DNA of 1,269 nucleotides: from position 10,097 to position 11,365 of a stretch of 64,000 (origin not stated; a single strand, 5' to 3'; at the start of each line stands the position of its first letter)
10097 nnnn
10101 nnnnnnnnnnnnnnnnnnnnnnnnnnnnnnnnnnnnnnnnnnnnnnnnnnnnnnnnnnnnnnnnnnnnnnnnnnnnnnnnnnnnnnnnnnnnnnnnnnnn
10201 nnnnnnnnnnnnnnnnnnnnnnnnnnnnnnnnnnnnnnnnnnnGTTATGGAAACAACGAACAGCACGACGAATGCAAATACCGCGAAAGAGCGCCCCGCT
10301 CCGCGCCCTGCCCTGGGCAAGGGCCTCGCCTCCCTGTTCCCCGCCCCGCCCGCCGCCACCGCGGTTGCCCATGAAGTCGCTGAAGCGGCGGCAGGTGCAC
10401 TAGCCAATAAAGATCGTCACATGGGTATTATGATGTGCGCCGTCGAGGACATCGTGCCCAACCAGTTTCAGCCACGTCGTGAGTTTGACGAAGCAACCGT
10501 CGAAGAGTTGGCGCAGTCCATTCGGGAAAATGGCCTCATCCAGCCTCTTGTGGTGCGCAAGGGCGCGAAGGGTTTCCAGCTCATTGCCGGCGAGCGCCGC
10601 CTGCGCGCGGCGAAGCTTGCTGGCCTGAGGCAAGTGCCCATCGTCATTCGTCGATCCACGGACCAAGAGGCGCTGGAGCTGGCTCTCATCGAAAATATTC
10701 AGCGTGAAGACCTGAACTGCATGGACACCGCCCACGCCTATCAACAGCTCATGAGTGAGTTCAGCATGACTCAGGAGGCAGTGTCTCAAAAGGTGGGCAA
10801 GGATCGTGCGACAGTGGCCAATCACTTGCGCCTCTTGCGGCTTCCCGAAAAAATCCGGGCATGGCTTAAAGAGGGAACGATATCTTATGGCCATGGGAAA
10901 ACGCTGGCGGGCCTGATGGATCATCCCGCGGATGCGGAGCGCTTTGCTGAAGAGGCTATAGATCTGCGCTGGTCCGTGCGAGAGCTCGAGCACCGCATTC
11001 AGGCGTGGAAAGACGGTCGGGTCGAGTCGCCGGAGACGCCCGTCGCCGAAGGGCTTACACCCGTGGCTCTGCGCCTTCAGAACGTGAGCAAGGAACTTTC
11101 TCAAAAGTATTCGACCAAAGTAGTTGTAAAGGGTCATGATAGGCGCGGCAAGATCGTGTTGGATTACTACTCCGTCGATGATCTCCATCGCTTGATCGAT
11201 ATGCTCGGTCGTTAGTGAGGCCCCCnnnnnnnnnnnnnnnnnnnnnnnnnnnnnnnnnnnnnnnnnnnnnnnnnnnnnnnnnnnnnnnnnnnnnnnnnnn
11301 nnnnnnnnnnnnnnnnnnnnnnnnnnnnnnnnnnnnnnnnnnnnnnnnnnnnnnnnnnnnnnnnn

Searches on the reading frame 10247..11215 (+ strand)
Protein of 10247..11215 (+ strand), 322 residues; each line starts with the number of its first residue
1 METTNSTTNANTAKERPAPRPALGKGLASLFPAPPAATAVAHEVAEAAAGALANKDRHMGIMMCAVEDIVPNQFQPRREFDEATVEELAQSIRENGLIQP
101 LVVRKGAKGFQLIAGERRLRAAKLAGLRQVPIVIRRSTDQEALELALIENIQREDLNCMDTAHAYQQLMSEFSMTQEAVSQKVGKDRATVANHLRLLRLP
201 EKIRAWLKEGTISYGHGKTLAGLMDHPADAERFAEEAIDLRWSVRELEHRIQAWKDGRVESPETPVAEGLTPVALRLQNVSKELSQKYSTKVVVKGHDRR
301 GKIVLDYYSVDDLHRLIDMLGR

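Call 73: search_protein_families(library=pfam, proteins=[window:10247-11215:+], max_evalue=0.0001)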
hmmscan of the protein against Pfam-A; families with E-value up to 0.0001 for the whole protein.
window:10247-11215:+ (322 aa): 2 families
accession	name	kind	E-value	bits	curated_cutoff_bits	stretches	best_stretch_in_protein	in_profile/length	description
PF17762.8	HTH_ParB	-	3e-33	114.4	22.6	1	154-255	1-101/102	ParB HTH domain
PF02195.25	ParB_N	-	5.1e-33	113.4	26.3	1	62-152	4-95/95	ParB N-terminal domain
